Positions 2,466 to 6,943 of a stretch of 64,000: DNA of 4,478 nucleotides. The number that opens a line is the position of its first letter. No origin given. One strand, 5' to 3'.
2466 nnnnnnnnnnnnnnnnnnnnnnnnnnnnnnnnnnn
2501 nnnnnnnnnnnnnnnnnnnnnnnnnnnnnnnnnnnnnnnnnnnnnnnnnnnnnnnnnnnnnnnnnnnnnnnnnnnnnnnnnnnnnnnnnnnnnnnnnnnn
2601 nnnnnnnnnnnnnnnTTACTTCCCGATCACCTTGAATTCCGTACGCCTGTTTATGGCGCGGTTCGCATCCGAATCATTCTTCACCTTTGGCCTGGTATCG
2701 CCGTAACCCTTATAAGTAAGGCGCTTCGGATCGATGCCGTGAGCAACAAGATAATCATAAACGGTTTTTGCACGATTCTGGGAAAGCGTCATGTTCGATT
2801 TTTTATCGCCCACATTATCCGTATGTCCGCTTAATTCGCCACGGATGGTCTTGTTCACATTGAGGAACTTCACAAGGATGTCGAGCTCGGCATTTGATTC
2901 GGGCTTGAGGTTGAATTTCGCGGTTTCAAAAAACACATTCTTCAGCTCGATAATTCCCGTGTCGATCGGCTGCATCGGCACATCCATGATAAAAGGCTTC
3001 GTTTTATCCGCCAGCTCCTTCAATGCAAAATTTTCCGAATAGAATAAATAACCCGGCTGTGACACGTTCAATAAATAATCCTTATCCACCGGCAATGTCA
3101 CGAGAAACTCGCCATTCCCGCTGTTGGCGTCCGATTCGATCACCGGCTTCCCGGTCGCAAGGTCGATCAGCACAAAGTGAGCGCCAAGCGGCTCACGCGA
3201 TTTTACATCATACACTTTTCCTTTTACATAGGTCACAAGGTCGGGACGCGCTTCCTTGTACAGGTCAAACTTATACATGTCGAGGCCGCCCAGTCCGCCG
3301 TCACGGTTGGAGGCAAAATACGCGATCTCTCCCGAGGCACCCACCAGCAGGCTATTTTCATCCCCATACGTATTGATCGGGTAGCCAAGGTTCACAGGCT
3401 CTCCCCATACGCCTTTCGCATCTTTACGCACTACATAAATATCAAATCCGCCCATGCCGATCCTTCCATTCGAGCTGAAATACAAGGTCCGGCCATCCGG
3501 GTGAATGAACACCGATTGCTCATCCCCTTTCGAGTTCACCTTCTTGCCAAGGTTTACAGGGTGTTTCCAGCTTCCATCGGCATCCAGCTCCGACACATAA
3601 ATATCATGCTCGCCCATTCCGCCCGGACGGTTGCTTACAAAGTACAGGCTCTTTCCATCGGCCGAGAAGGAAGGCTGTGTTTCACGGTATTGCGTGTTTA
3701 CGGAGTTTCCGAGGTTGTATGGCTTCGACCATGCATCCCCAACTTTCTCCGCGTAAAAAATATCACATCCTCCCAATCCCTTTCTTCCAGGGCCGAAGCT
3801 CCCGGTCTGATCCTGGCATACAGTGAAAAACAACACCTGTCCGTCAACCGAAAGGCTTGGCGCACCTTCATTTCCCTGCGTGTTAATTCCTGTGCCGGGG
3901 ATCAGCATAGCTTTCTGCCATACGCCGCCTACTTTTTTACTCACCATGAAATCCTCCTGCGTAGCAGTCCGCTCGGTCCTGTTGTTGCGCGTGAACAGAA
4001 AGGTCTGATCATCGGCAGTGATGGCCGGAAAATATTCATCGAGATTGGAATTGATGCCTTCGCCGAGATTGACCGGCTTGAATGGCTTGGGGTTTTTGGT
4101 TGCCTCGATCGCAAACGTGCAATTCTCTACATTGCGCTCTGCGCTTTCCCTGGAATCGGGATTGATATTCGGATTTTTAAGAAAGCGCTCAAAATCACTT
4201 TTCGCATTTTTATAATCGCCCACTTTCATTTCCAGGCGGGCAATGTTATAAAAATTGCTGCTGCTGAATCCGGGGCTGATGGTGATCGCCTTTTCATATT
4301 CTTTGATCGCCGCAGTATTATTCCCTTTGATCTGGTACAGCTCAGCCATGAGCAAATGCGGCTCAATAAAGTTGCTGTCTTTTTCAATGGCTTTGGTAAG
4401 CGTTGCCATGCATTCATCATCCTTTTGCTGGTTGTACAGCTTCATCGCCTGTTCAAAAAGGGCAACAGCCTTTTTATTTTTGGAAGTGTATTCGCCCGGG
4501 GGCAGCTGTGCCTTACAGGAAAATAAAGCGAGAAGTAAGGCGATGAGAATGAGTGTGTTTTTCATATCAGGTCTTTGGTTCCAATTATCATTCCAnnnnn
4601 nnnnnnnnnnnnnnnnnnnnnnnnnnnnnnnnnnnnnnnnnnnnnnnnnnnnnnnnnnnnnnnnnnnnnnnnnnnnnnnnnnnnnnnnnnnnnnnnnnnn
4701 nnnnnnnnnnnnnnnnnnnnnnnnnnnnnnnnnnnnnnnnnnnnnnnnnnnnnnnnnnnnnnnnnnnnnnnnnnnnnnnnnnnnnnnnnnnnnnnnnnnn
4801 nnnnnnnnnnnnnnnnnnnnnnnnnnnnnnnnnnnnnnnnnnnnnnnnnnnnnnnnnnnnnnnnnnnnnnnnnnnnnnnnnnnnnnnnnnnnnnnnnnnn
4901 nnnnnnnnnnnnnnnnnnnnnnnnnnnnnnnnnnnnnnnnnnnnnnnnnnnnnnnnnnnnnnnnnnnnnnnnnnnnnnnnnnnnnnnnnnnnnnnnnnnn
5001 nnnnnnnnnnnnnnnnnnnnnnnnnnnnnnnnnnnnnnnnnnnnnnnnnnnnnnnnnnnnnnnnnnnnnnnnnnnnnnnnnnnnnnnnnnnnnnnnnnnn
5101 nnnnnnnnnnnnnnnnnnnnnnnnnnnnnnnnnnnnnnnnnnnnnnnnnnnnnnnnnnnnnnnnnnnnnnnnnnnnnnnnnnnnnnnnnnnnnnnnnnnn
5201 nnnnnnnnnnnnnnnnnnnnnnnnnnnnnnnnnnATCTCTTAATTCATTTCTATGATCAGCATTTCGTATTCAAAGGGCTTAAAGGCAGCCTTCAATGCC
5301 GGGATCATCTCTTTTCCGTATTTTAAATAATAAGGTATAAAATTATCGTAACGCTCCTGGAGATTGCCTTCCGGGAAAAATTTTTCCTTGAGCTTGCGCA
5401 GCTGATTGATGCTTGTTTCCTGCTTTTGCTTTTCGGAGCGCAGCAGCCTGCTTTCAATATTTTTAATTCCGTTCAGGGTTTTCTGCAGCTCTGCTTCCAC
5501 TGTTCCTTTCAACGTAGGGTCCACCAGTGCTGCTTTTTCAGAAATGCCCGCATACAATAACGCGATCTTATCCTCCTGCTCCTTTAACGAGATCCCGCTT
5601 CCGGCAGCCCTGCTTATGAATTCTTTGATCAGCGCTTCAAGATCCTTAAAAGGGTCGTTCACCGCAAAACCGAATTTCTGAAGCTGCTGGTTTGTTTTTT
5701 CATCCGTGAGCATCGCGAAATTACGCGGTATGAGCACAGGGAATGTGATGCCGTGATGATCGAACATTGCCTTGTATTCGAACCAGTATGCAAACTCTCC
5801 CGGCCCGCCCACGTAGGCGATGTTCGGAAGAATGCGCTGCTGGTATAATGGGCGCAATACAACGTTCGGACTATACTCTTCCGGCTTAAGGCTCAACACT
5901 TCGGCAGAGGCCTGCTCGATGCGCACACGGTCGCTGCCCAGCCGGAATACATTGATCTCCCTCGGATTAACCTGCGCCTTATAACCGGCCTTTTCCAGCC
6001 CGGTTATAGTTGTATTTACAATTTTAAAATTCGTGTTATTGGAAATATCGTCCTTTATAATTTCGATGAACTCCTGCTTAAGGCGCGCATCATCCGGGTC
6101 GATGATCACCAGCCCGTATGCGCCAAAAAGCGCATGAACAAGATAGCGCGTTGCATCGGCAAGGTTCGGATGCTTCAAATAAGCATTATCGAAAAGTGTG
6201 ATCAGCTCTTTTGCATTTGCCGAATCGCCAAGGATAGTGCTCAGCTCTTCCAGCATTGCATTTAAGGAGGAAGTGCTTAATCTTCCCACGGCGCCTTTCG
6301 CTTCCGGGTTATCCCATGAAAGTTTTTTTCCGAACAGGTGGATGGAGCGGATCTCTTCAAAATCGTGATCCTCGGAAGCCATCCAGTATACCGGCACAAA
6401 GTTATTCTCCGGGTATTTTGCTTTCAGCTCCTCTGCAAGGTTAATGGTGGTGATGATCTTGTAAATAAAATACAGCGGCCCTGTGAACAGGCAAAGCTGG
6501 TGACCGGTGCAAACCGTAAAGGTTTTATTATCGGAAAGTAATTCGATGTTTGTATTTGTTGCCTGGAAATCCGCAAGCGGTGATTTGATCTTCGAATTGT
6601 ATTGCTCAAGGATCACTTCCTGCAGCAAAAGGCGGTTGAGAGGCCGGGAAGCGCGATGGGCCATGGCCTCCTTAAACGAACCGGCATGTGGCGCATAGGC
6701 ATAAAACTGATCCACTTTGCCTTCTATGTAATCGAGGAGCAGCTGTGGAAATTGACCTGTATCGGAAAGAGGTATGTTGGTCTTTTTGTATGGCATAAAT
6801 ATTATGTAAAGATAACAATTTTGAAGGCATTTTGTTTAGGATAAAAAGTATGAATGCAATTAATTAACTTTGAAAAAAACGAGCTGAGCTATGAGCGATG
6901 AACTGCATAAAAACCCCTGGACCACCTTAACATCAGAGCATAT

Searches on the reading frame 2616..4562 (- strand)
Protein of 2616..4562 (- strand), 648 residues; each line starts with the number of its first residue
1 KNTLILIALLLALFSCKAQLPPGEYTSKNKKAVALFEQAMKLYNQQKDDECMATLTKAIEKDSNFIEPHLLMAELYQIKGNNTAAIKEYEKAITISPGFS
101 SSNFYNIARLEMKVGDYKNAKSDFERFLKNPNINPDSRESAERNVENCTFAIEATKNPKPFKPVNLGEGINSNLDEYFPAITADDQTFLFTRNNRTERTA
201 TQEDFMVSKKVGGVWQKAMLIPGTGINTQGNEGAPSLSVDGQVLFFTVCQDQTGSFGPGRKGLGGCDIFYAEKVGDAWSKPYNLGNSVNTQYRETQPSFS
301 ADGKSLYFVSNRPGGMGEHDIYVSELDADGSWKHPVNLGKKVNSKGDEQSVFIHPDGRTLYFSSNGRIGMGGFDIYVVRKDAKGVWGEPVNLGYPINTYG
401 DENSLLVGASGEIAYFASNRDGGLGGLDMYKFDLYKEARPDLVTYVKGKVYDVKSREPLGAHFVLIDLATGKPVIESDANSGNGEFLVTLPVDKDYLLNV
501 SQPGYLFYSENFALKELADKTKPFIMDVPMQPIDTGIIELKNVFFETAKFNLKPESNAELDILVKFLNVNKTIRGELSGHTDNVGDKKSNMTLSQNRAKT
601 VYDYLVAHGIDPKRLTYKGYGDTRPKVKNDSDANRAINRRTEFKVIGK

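Call 70: search_protein_families(library=pfam, proteins=[window:2616-4562:-], max_evalue=0.00001)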
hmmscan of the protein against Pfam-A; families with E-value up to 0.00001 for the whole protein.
window:2616-4562:- (648 aa): 6 families
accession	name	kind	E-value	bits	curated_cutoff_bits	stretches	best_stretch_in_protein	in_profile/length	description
PF07676.18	PD40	-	1.5e-31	108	20.9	2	287-323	4-38/38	WD40-like Beta Propeller Repeat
PF00691.25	OmpA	-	4.9e-21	75.4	27.2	1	544-639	1-98/98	OmpA family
PF07719.23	TPR_2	-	9.7e-10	38.2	27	0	69-98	4-33/34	Tetratricopeptide repeat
PF13181.12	TPR_8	-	9.9e-10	38.2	25.7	0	69-97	4-32/34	Tetratricopeptide repeat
PF00515.34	TPR_1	-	9e-08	32.1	27.8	0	69-99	4-34/34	Tetratricopeptide repeat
PF13414.12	TPR_11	-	2.4e-06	27.6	26.8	0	79-97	7-25/42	TPR repeat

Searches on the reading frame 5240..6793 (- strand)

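Call 70: search_protein_families(library=pfam, proteins=[window:5240-6793:-], max_evalue=0.00001)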
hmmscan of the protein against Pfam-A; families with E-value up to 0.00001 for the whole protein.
window:5240-6793:- (517 aa): 2 families
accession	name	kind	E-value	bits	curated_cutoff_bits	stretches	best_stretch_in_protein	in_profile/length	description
PF10079.15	Rossmann-like_BshC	-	9.7e-108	361.3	27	1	6-358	5-380/380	Bacillithiol biosynthesis BshC, N-terminal Rossmann-like domain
PF24850.1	CC_BshC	-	8.3e-40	136.7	27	1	360-516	1-159/159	Bacillithiol biosynthesis BshC, C-terminal coiled-coil domain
